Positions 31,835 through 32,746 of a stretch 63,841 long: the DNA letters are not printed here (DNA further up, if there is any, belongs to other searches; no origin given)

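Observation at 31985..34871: Uncharacterised four-gene cassette: 383-aa orphan, DUF429 RNase-H-fold nuclease, XRE repressor and ImmA/IrrE protease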

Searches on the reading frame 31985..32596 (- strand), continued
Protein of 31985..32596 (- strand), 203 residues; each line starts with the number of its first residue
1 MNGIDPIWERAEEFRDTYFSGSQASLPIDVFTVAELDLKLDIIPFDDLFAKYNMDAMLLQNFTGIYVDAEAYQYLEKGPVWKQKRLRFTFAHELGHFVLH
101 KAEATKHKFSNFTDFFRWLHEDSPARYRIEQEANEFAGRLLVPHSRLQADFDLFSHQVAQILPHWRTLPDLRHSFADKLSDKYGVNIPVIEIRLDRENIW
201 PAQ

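Call 56: search_protein_families(library=padloc, proteins=[L100:2307-5489:+, L143:2936-5854:+, L144:38-3169:+, L151:1835-4498:+, L151:4495-6681:+, L140:4128-6920:+, L147:4377-7280:+, L149:5490-7943:+, L120:1613-3967:+, L137:787-2955:+], max_evalue=0.00001)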
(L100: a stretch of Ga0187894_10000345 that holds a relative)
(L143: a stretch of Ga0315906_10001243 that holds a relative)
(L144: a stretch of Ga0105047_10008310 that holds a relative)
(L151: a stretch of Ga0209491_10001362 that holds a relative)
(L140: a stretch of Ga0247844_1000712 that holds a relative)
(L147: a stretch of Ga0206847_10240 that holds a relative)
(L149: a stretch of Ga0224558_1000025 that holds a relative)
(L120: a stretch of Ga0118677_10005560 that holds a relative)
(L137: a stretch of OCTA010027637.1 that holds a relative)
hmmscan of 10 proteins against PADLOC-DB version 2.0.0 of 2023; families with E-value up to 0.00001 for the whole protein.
L100:2307-5489:+ (1060 aa): 14 families
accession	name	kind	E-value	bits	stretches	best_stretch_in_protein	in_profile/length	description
PDLC03627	REase_MTase_IIG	-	3.1e-257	854.4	1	1-1040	2-1030/1136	Type IIG restriction enzyme-methyltransferase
PDLC03599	REase_MTase_IIG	-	8.3e-114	379.4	2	73-868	59-843/959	Type IIG restriction enzyme-methyltransferase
PDLC03598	REase_MTase_IIG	-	1.2e-78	263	1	73-644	60-600/912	Type IIG restriction enzyme-methyltransferase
PDLC02643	DrmMI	-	1.7e-71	239.5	1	526-879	869-1209/1347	DrmMI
PDLC02646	DrmMI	-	3.5e-43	145.8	1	526-868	283-635/792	DrmMI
PDLC02644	DrmMI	-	1.1e-28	97.7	1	526-870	382-758/988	DrmMI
PDLC04134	mad2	-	4.9e-17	59.9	1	74-570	38-395/492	mads_2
PDLC03618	REase_MTase_IIG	-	1.8e-16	56.7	1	525-868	865-1204/1429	Type IIG restriction enzyme-methyltransferase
PDLC02640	DrmMI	-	3.1e-13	46.3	1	571-868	536-842/1015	DrmMI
PDLC02639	DrmMI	-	1.9e-09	34.3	1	500-666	558-722/803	DrmMI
PDLC03629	REase_MTase_IIG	-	5.7e-09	32.3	0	329-543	378-588/1182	Type IIG restriction enzyme-methyltransferase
PDLC02529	PglX|PglXI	-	7e-09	31.9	1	389-537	226-369/1189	PglX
PDLC02638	DrmMI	-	1.6e-08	31.2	1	527-582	873-927/935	DrmMI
PDLC03609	REase_MTase_IIG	-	3.4e-06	23.1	0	381-581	426-607/1066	Type IIG restriction enzyme-methyltransferase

L143:2936-5854:+ (972 aa): 71 families (the best 25 are shown)
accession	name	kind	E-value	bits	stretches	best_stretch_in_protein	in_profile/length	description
PDLC03604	REase_MTase_IIG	-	3.6e-194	645.6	2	6-747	9-722/1011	Type IIG restriction enzyme-methyltransferase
PDLC03629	REase_MTase_IIG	-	8e-45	151.1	1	349-670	367-689/1182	Type IIG restriction enzyme-methyltransferase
PDLC03609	REase_MTase_IIG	-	1.6e-43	146.7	2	400-675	436-669/1066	Type IIG restriction enzyme-methyltransferase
PDLC03612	REase_MTase_IIG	-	1.2e-41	141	3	543-789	784-1040/1247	Type IIG restriction enzyme-methyltransferase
PDLC03596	REase_MTase_IIG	-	2e-34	116.9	2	541-691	691-840/1148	Type IIG restriction enzyme-methyltransferase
PDLC02643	DrmMI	-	1.2e-25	87.6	2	358-490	550-698/1347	DrmMI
PDLC03335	MTase_II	-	6.6e-24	82.5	2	552-669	185-304/607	Type II methyltransferase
PDLC03348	MTase_II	-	1.2e-23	81.5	1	553-969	338-708/727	Type II methyltransferase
PDLC02521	PglX|PglXI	-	1.5e-23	80.7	1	561-671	481-590/1174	PglX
PDLC03250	MTase_II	-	3.8e-23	80.1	1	360-668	160-448/775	Type II methyltransferase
PDLC02527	PglX|PglXI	-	2.9e-21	73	1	392-487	295-390/1332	PglX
PDLC02529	PglX|PglXI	-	1.2e-20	70.9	1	358-647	194-446/1189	PglX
PDLC02638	DrmMI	-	2.5e-20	70.2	2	359-526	550-719/935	DrmMI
PDLC03267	MTase_II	-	6.6e-20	69.5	1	545-683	94-231/539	Type II methyltransferase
PDLC02525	PglX|PglXI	-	1.4e-19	68.2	2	329-431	196-315/607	PglX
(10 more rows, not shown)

L144:38-3169:+ (1043 aa): 7 families
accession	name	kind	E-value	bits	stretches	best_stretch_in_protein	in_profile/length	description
PDLC03040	REase_I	-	0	1153.7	1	15-1037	33-1022/1029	Type I restriction enzyme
PDLC03041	REase_I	-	4e-63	211.8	2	214-714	286-751/1099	Type I restriction enzyme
PDLC03044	REase_I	-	2.7e-61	205.7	1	38-710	58-703/1034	Type I restriction enzyme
PDLC03048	REase_I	-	6.7e-54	181.4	2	84-563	85-514/976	Type I restriction enzyme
PDLC03046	REase_I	-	1.1e-25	87.7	1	609-694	640-729/1025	Type I restriction enzyme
PDLC03045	REase_I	-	1.1e-18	64.6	2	625-710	614-703/995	Type I restriction enzyme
PDLC04934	PDC-S15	-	1.2e-12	45.7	1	904-1034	280-409/416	-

L151:1835-4498:+ (887 aa): 14 families
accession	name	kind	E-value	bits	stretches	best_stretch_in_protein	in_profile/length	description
PDLC03598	REase_MTase_IIG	-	3.6e-294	976.2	1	18-881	27-910/912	Type IIG restriction enzyme-methyltransferase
PDLC03627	REase_MTase_IIG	-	2.9e-78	261.7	2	143-451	208-517/1136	Type IIG restriction enzyme-methyltransferase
PDLC03599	REase_MTase_IIG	-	8.1e-72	240.4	2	88-701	102-723/959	Type IIG restriction enzyme-methyltransferase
PDLC02643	DrmMI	-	1.4e-36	123.8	1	462-872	872-1282/1347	DrmMI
PDLC04134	mad2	-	2.1e-22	77.6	1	87-576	83-450/492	mads_2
PDLC02644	DrmMI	-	1e-13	48.2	1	702-816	655-773/988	DrmMI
PDLC03609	REase_MTase_IIG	-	2e-12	43.7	1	336-525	430-621/1066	Type IIG restriction enzyme-methyltransferase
PDLC02646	DrmMI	-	7.8e-12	42.1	1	451-878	275-723/792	DrmMI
PDLC03618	REase_MTase_IIG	-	1.2e-08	30.7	1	446-802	853-1207/1429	Type IIG restriction enzyme-methyltransferase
PDLC02525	PglX|PglXI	-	1.4e-07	28.5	1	340-412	282-349/607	PglX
PDLC03630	REase_MTase_IIG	-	2.5e-07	26.9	1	275-366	352-430/1100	Type IIG restriction enzyme-methyltransferase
PDLC02521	PglX|PglXI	-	6.7e-07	25.6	1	338-414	304-375/1174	PglX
PDLC02640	DrmMI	-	1.4e-06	24.3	0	733-854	776-906/1015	DrmMI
PDLC03600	REase_MTase_IIG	-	8e-06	22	0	342-414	301-368/1205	Type IIG restriction enzyme-methyltransferase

L151:4495-6681:+ (728 aa): 10 families
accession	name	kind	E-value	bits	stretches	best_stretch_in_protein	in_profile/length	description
PDLC04105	HerA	-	1.4e-21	74.7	1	569-692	413-536/576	-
PDLC04098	HerA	-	2.5e-15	54.1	1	553-695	503-650/686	-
PDLC02188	HerA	-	6.1e-15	53.1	1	569-690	422-541/578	-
PDLC04104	HerA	-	1.2e-13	48.6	1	565-680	210-327/379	-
PDLC04106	HerA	-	7.4e-12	42.6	1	560-694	495-631/667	-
PDLC02185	HerA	-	2e-11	41.3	1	572-691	443-561/585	-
PDLC04100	HerA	-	2.8e-11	40.8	1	573-681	438-547/580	-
PDLC04102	HerA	-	5.3e-11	39.6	1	552-692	483-620/654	-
PDLC04140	mad8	-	5.9e-10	37.1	1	417-680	28-290/314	mads_8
PDLC04103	HerA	-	6.6e-07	26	0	410-462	166-219/579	-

L140:4128-6920:+ (930 aa): 11 families
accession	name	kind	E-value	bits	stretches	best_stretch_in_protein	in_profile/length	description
PDLC03598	REase_MTase_IIG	-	2.2e-284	943.8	1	15-914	24-910/912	Type IIG restriction enzyme-methyltransferase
PDLC03599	REase_MTase_IIG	-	1.1e-61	206.9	3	169-449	181-468/959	Type IIG restriction enzyme-methyltransferase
PDLC03627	REase_MTase_IIG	-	3.9e-60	201.7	1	169-873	227-957/1136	Type IIG restriction enzyme-methyltransferase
PDLC02643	DrmMI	-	2.5e-25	86.5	1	470-923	856-1300/1347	DrmMI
PDLC02644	DrmMI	-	2.2e-12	43.8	0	763-846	686-770/988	DrmMI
PDLC02646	DrmMI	-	8.9e-09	32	1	468-866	267-672/792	DrmMI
PDLC04134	mad2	-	5.7e-08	30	1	174-369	163-316/492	mads_2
PDLC02518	PglX|PglXI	-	2.9e-06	23.2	1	344-409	307-371/1412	PglX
PDLC02521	PglX|PglXI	-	3.8e-06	23.1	1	337-410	300-371/1174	PglX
PDLC03612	REase_MTase_IIG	-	5.5e-06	22.8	0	319-374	484-538/1247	Type IIG restriction enzyme-methyltransferase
PDLC02525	PglX|PglXI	-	5.9e-06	23.2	0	344-410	283-347/607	PglX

L147:4377-7280:+ (967 aa): 0 families

L149:5490-7943:+ (817 aa): 44 families (the best 25 are shown)
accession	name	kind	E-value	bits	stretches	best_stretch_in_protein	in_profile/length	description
PDLC02500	BrxHI|BrxHII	-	3.7e-60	202.5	2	625-756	484-617/933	BrxHI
PDLC02619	DrmD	-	1.2e-56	190.5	2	292-541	19-271/872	DrmD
PDLC02623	DrmD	-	1.3e-55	186.7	3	622-759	530-669/1040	DrmD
PDLC02621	DrmD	-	3.3e-48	162.6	2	307-598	123-431/1040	DrmD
PDLC00659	HmaA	-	2.6e-44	149.4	2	294-469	93-279/1176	SNF2 helicase / DEAD-box helicase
PDLC00633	ZorD1|ZorD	-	6.2e-42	141.7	1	325-750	465-885/908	"SWI2/SNF2 helicase, Mrr-like nuclease"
PDLC02843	DpdE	-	1.7e-39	133.5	2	308-476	161-314/1091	DpdE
PDLC02504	BrxHI|BrxHII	-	2.2e-38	129.8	2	280-476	84-292/971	BrxHII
PDLC02844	DpdE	-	1.3e-33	114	2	251-477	98-323/1074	DpdE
PDLC02840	DpdE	-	4e-33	112.8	2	267-480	125-323/1091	DpdE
PDLC02849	DpdE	-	6e-32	108.7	1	303-746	398-829/857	DpdE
PDLC02634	DrmD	-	2.1e-31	106.5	2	302-438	88-226/900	DrmD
PDLC02620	DrmD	-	1.4e-30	104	2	625-746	488-609/1060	DrmD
PDLC02850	DpdE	-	1.7e-30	103.7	1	324-750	825-1242/1282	DpdE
PDLC02572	DrmA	-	3.1e-30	102.9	2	307-593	120-423/1043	DrmA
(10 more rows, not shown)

L120:1613-3967:+ (784 aa): 29 families (the best 25 are shown)
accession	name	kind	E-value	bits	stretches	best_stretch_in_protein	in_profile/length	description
PDLC04138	mad6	-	2.6e-44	150.2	1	17-301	47-315/659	mads_6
PDLC04042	PD-T4-6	-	1e-33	115.2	1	17-302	5-275/292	-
PDLC04053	PD-T4-6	-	2.8e-31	107.1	1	23-308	11-280/311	-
PDLC04054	PD-T4-6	-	1.3e-28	98.4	1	20-346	9-317/347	-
PDLC04060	PD-T4-6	-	1.2e-26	91.7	1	16-249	3-218/486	-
PDLC01088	C3a189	-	3.1e-26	90.2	1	26-336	2-300/840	kinase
PDLC04061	PD-T4-6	-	3.5e-26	90.8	1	15-374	10-361/510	-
PDLC04047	PD-T4-6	-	1.7e-24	84.5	1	17-298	6-271/327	-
PDLC04043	PD-T4-6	-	5.4e-23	79.8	1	25-305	19-283/452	-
PDLC04057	PD-T4-6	-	3.2e-22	77.1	1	25-305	12-277/443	-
PDLC03920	MkoA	-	3.7e-19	66.6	1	21-351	8-307/1112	-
PDLC04040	PD-T4-6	-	3.8e-18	63.5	1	29-242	2-207/547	-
PDLC04048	PD-T4-6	-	8.4e-18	62.8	1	16-251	5-223/354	-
PDLC04050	PD-T4-6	-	1.9e-17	61.3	1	20-246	62-272/480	-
PDLC04039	PD-T4-6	-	5.3e-17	60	1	19-288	13-264/458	-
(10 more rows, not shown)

L137:787-2955:+ (722 aa): 0 families

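Call 61: search_solved_structures(query=A2, max_evalue=0.01, show_alignments=2)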
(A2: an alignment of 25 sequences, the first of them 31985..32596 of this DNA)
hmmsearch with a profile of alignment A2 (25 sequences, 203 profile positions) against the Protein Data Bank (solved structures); distinct sequences matched with E-value up to 0.01: 1.
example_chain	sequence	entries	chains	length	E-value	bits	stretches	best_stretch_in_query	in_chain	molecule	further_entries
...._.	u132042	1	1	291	1e-09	41.6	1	42-150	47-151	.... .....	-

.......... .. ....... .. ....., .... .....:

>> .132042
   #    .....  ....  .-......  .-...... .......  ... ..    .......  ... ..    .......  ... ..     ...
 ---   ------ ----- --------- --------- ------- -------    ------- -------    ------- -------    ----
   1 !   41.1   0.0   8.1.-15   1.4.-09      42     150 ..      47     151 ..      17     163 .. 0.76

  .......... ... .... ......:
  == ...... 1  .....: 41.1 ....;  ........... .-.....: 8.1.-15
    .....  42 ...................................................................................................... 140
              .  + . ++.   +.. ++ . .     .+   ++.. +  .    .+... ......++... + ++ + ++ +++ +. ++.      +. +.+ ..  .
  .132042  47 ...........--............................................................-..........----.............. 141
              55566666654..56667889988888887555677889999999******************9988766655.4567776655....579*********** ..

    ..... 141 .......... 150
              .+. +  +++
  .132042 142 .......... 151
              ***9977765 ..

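Call 69: search_protein_families(library=pfam, proteins=[L120:5838-8273:+, L138:1503-4079:+, L140:10866-12923:+, L142:1017-3254:+, L144:4760-6349:+, L151:8519-10147:+, L151:10147-12066:+, L148:10613-11722:+, L149:10904-12103:+, L159:10777-12051:+], max_evalue=0.001)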
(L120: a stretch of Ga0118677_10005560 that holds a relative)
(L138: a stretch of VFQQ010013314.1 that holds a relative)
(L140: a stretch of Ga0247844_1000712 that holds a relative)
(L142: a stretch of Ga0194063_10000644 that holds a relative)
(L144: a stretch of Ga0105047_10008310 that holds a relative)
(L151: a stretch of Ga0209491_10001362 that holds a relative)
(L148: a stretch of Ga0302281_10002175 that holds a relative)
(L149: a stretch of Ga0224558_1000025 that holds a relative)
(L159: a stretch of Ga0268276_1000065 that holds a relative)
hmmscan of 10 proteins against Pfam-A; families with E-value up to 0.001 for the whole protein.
L120:5838-8273:+ (811 aa): 28 families (the best 25 are shown)
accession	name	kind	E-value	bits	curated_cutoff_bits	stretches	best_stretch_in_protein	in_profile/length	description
PF07724.20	AAA_2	-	3.8e-63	212.9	27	1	539-712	1-165/166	AAA domain (Cdc48 subfamily)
PF17871.7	AAA_lid_9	-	3.4e-24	85.2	22.8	1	385-447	2-64/104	AAA lid domain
PF00004.35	AAA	-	6.8e-24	85.2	21.2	2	245-359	1-111/131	ATPase family associated with various cellular activities (AAA)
PF10431.15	ClpB_D2-small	-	2.7e-22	79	21.9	1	719-797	1-79/81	C-terminal, D2-small domain, of ClpB protein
PF07728.20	AAA_5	-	5.7e-18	65.7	22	2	544-666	2-126/139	AAA domain (dynein-related subfamily)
PF00158.32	Sigma54_activat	-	1.3e-11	44.9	20.2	1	543-662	24-142/168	Sigma-54 interaction domain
PF13191.12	AAA_16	-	1.8e-10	42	32.6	1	223-272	2-61/167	AAA ATPase domain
PF13401.12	AAA_22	-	7.3e-10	39.7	27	0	543-590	7-58/130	AAA domain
PF12775.13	AAA_7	-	8e-08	32.5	25.8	0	543-590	35-82/181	P-loop containing dynein motor region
PF05621.17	TniB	-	5.6e-07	29.6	22.4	0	233-381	26-185/189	Bacterial TniB protein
PF23569.1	NBD_SMAX1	-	1.3e-06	28.7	27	1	233-288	22-77/212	SMAX1 nucleotide binding domain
PF05729.18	NACHT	-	2.3e-06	28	26.7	0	245-274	3-32/167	NACHT domain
PF01078.27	Mg_chelatase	-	3e-06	27.2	20.3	0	543-567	24-48/207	Magnesium chelatase, subunit ChlI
PF20720.3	nSTAND3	-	5.5e-06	26.6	27.2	0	233-268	9-43/155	Novel STAND NTPase 3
PF13604.12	AAA_30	-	6.3e-06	26.5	27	0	232-269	8-45/191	AAA domain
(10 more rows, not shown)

L138:1503-4079:+ (858 aa): 6 families
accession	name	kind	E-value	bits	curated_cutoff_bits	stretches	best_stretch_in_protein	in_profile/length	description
PF04851.21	ResIII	-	7.5e-35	120.7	22.5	1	198-351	4-163/164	Type III restriction enzyme, res subunit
PF18766.7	SWI2_SNF2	-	5.1e-14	52.9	26.7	1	201-351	1-156/221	SWI2/SNF2 ATPase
PF00270.35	DEAD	-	4.3e-11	43.3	26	1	205-351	7-161/167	DEAD/DEAH box helicase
PF13588.12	HSDR_N_2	-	3.7e-06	27.4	25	1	71-133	36-99/110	Type I restriction enzyme R protein N terminus (HSDR_N)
PF04313.20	HSDR_N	-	2.9e-05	24.5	25.1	1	72-133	126-195/198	Type I restriction enzyme R protein N terminus (HSDR_N)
PF00176.29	SNF2-rel_dom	-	0.00021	20.9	24.9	1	226-350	26-163/290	SNF2-related domain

L140:10866-12923:+ (685 aa): 3 families
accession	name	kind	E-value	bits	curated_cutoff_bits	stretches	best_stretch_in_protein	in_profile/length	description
PF00270.35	DEAD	-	3.4e-07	30.6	26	1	31-194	3-157/167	DEAD/DEAH box helicase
PF04851.21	ResIII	-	1.2e-06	29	22.5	1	37-195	17-160/164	Type III restriction enzyme, res subunit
PF09373.15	PMBR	-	0.00042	20.7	24.9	1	631-657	4-30/33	Pseudomurein-binding repeat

L142:1017-3254:+ (745 aa): 1 family
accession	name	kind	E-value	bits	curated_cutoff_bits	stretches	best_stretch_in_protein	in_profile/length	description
PF00141.28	peroxidase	-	1.6e-71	241.3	27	2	98-404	12-236/237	Peroxidase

L144:4760-6349:+ (529 aa): 5 families
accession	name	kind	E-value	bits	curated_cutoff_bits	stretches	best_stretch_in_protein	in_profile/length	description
PF13749.12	HATPase_c_4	-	3.5e-17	62.6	26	1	360-448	1-89/89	Putative ATP-dependent DNA helicase recG C-terminal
PF00383.29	dCMP_cyt_deam_1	-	3.5e-12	46.5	25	1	52-149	4-101/102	Cytidine and deoxycytidylate deaminase zinc-binding region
PF18785.7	Inv-AAD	-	1.2e-07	32.1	26.5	1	115-176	54-118/129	Invertebrate-AID/APOBEC-deaminase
PF14437.12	MafB19-deam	-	8.9e-05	22.8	27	1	92-185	47-136/142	MafB19-like deaminase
PF01978.25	TrmB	-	0.00053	20.2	25.6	0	466-529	5-67/68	Sugar-specific transcriptional regulator TrmB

L151:8519-10147:+ (542 aa): 3 families
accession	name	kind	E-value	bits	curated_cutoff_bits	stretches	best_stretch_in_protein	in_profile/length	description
PF21247.3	Fic-like_C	-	4.9e-16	58.8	27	1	470-532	3-64/64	Filamentation induced by cAMP protein Fic-like, C-terminal domain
PF04326.19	SLFN_AlbA_2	-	5.8e-14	53.1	25.3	1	44-174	1-117/118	Schlafen, AlbA_2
PF13749.12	HATPase_c_4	-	2.7e-09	37.3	26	1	350-431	3-83/89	Putative ATP-dependent DNA helicase recG C-terminal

L151:10147-12066:+ (639 aa): 3 families
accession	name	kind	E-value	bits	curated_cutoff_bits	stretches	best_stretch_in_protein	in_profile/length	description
PF00270.35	DEAD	-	8.8e-09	35.7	26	1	29-188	6-158/167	DEAD/DEAH box helicase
PF04851.21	ResIII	-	9.1e-05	22.9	22.5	1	34-188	21-160/164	Type III restriction enzyme, res subunit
PF00271.37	Helicase_C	-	0.00029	21.5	23.5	1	313-374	51-108/110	Helicase conserved C-terminal domain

L148:10613-11722:+ (369 aa): 1 family
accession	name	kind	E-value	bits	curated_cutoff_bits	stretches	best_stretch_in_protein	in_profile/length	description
PF01939.22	NucS_C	-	6.4e-06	26.6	24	1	25-90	2-66/124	Endonuclease NucS C-terminal domain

L149:10904-12103:+ (399 aa): 2 families
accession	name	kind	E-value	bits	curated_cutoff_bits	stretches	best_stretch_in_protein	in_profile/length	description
PF13683.12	rve_3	-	5.8e-07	29.6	26.5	1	306-365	7-67/67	Integrase core domain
PF13565.12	HTH_32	-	9e-05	23.4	33.7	1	139-188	22-73/73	Homeodomain-like domain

L159:10777-12051:+ (424 aa): 4 families
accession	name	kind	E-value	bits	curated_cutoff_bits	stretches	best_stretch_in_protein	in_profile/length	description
PF01443.25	Viral_helicase1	-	3.6e-08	34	21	1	318-385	170-227/228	Viral superfamily 1 RNA helicase core domain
PF13361.12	UvrD_C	-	6.3e-08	32.9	25.6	1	334-384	289-345/350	UvrD-like helicase C-terminal domain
PF13538.12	UvrD_C_2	-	6.8e-07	29.5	27.4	1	334-385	4-52/52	UvrD-like helicase C-terminal domain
PF13245.12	AAA_19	-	6.4e-05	23.6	25.1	1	37-161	13-111/134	AAA domain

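Call 76: search_protein_families(library=phrogs, proteins=[window:31985-32596:-], max_evalue=0.01)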
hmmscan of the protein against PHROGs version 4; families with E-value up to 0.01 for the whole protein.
window:31985-32596:- (203 aa): 5 families
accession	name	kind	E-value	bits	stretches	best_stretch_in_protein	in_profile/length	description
phrog_1914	-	unknown function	4.5e-15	56.9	1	24-162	26-153/222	-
phrog_2439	-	transcription regulation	9.1e-14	52.1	1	83-154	194-252/367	transcriptional regulator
phrog_87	-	other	2e-13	51.6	1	7-152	21-138/227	metallo-protease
phrog_19315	-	unknown function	1.1e-11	45.4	1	68-148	77-151/348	-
phrog_1516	-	unknown function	1.8e-08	35.3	1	49-149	50-147/227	-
